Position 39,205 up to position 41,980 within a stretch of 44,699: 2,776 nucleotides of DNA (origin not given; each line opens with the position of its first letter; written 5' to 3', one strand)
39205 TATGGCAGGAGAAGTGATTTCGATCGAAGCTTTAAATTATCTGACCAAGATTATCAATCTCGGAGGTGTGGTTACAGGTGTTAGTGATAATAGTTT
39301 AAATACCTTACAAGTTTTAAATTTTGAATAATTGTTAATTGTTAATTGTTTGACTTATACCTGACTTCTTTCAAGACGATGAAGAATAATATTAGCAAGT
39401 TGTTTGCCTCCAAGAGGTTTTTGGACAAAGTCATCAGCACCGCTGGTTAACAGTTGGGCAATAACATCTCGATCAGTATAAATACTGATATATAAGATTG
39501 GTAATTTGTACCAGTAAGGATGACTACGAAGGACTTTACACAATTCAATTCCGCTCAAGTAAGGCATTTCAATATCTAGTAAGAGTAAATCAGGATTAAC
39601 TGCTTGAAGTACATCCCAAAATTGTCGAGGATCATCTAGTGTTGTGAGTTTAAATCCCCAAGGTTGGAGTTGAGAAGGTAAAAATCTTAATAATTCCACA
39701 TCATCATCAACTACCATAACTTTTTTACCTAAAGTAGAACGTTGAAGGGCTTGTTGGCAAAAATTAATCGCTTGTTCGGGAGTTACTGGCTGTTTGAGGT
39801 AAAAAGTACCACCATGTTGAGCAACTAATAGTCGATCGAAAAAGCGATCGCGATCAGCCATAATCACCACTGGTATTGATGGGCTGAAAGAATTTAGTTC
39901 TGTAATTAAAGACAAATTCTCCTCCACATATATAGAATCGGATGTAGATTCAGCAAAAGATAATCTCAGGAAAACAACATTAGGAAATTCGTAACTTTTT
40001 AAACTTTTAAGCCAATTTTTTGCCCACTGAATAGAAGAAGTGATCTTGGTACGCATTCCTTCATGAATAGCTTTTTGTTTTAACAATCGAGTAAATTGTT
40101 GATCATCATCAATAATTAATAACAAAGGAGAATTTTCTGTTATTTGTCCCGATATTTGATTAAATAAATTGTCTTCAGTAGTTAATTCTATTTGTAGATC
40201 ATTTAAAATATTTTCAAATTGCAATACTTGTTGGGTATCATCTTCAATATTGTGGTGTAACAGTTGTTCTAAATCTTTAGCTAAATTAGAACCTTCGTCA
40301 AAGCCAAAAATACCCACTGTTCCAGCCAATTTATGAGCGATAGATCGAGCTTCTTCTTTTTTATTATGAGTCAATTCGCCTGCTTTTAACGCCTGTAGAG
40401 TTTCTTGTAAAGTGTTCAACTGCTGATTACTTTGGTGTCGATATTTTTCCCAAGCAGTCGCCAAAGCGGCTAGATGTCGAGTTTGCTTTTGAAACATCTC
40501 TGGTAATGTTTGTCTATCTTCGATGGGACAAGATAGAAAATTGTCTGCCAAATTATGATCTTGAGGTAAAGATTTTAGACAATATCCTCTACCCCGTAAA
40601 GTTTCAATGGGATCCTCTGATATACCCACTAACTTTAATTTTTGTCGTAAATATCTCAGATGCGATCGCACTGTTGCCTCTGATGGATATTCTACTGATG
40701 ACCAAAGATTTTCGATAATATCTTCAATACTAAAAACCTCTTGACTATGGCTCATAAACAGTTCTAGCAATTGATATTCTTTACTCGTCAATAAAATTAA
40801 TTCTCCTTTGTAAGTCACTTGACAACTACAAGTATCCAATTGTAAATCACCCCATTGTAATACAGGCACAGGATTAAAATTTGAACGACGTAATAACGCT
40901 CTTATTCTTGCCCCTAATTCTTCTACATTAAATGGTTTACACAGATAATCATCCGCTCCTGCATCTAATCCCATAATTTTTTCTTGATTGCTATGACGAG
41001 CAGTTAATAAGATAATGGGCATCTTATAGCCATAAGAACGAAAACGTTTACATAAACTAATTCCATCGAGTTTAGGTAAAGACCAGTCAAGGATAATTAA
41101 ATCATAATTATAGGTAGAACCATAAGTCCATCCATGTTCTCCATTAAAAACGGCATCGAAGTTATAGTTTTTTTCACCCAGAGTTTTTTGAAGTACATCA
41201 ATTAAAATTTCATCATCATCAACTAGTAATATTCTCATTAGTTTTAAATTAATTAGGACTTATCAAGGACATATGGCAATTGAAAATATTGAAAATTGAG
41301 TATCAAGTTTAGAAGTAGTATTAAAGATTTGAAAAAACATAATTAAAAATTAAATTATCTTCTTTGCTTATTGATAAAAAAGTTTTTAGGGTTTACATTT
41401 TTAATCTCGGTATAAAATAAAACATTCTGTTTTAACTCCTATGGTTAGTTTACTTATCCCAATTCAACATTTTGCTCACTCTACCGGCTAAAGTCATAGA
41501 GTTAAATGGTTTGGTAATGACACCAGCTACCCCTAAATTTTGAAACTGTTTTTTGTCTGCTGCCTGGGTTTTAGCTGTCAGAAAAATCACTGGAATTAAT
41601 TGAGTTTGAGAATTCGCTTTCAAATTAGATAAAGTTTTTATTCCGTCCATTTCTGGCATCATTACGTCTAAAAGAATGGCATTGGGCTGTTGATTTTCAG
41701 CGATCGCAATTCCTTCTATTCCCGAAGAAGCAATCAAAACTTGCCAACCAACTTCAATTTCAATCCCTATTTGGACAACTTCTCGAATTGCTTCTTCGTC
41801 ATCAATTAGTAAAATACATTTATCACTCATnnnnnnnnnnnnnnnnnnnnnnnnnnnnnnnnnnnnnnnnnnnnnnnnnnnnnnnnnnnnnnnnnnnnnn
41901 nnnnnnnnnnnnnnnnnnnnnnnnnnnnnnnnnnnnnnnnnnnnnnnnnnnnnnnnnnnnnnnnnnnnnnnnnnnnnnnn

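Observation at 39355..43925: RcaE-RcaF-RcaC-type phosphorelay: CBCR-like kinase, CheY-like receiver, REC-wHTH-HPt-REC regulator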

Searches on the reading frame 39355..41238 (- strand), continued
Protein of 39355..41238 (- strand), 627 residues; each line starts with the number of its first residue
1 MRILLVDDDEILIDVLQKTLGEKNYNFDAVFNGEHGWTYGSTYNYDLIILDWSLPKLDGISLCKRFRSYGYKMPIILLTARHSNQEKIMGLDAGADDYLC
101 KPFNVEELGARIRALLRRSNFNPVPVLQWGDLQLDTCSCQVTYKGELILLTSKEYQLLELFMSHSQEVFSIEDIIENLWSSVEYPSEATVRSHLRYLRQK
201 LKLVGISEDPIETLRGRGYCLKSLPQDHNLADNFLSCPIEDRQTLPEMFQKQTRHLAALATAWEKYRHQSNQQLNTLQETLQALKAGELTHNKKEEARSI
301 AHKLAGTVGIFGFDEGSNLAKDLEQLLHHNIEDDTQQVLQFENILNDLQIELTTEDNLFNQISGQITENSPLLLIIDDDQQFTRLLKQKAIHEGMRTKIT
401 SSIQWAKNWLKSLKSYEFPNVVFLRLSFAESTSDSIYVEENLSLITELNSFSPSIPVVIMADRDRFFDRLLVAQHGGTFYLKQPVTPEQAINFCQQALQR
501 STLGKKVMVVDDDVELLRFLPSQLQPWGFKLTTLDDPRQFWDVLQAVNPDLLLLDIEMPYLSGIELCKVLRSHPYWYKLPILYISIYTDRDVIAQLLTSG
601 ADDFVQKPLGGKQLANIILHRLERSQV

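Call 73: predict_structure(alignment_id=A1)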
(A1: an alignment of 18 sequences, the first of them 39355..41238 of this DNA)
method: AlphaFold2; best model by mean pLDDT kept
length: 627 residues; sequences in the alignment: 18
mean_pLDDT: 79.7   pTM: 0.54
mean pLDDT of the five models: 79.7, 78.3, 76.2, 74.3, 73.4
residues with pLDDT >= 90: 126; 70-90: 392; 50-70: 72; < 50: 37
segments of 3 or more residues with pLDDT < 50: 120-124, 179-183, 226-251
pLDDT, mean of each block of 10 residues (from residue 1): 90 86 84 91 89 89 88 86 69 82 78 66 61 77 84 78 79 67 59 84 80 79 52 24 35 62 75 88 85 84 80 82 80 72 89 66 70 92 90 87 88 83 85 68 90 89 86 89 90 87 84 82 82 89 89 88 89 91 86 85 84 86 66
secondary structure, 60 per line:
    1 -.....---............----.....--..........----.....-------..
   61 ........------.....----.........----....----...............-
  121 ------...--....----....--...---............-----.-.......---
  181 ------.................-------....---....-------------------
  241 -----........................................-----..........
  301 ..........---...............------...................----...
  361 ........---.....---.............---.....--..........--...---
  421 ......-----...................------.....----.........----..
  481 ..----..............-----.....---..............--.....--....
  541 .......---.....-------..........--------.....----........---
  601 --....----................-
elements in order: E2-6 H10-21 E26-30 H33-42 E47-51 H59-68 E75-79 H84-92 E97-100 H105-119 E127-129 E132-135 E140-143 E146-148 H152-163 H171-177 H187-203 E211-214 E218-221 H246-285 H291-310 H314-328 H335-353 H358-368 E372-376 H380-392 E396-400 H403-412 E421-426 H432-450 E457-461 H466-474 E479-482 H487-500 E506-510 H514-527 E530-534 H537-547 E551-555 H563-572 E581-585 H590-597 E603-606 H611-626

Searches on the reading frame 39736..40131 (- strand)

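Call 50: search_protein_families(library=pfam, proteins=[window:39736-40131:-], max_evalue=10)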
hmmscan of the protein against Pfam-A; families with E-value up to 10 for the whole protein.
seq(132 aa): 1 family
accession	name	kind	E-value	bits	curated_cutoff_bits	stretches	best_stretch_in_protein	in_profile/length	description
PF00072.30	Response_reg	-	7.4e-05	23.3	30.2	1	5-121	2-106/111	Response regulator receiver domain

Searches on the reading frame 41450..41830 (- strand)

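Call 3: search_protein_families(library=pfam, proteins=[window:41450-41830:-], max_evalue=0.01)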
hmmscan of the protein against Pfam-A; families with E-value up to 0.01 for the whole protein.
window:41450-41830:- (126 aa): 2 families
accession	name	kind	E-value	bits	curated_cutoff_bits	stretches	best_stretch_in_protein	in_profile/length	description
PF00072.30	Response_reg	-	3.6e-24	85.5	30.2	1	6-117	1-109/111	Response regulator receiver domain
PF24896.1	Receiver_CRE1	-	2.1e-05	25.2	27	1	21-122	29-135/136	AHK4/CRE1/WOL first receiver domain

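Call 4: search_protein_families(library=ncbifam, proteins=[window:41450-41830:-], max_evalue=0.01)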
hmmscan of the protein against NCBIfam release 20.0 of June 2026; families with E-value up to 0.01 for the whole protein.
window:41450-41830:- (126 aa): 98 families (the best 25 are shown)
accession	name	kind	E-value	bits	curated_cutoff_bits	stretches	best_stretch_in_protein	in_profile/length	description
NF007135.0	PRK09581.1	equivalog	6.5e-25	87.9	474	1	6-120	5-118/457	PleD family two-component system response regulator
TIGR02154.1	PhoB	equivalog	5e-23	81.6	296.2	1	4-122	3-120/226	phosphate regulon transcriptional regulator PhoB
NF053854.1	RespRegPhoBBctds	equivalog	7.9e-23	81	270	1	6-123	1-116/225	two-component system response regulator PhoB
NF045944.1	ResRegRpaBCyano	equivalog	2.6e-22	79.3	330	1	7-122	1-112/229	response regulator transcription factor RpaB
NF033120.0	vanR_FM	exception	4.6e-21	75.5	460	1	1-121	1-117/231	vancomycin resistance response regulator transcription factor, VanR-F/VanR-M family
TIGR01387.1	cztR_silR_copR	subfamily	7.2e-21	74.8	279.2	1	6-123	1-115/218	heavy metal response regulator transcription factor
NF040689.1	MtrAB_MtrA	equivalog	9e-21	74.2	300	1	6-121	1-112/219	MtrAB system response regulator MtrA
NF041733.1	resp_reg_CseB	equivalog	2.6e-20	72.8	350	1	6-122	3-115/228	two-component system response regulator CseB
NF040534.1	resp_reg_YycF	equivalog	2.7e-20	72.6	340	1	5-122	2-115/231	response regulator YycF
NF033117.2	vanR_ACDEGLN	exception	1.1e-18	67.6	350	1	6-121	1-112/226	VanR-ABDEGLN family response regulator transcription factor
NF008199.0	PRK10955.1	equivalog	6.6e-17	62.2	341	1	5-122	3-115/232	envelope stress response regulator transcription factor CpxR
NF011874.0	PRK15347.1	equivalog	1.4e-16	59.8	852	1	6-118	693-806/921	two component system sensor kinase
NF012227.0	AdeR_RR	equivalog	2.4e-16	59.9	340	1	2-122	10-126/239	efflux system response regulator transcription factor AdeR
NF008318.0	PRK11107.1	equivalog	3.3e-16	58.5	890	1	6-118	670-781/920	two-component sensor histidine kinase BarA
TIGR02875.1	spore_0_A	equivalog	4.7e-16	58.8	200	1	6-123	5-123/262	sporulation transcription factor Spo0A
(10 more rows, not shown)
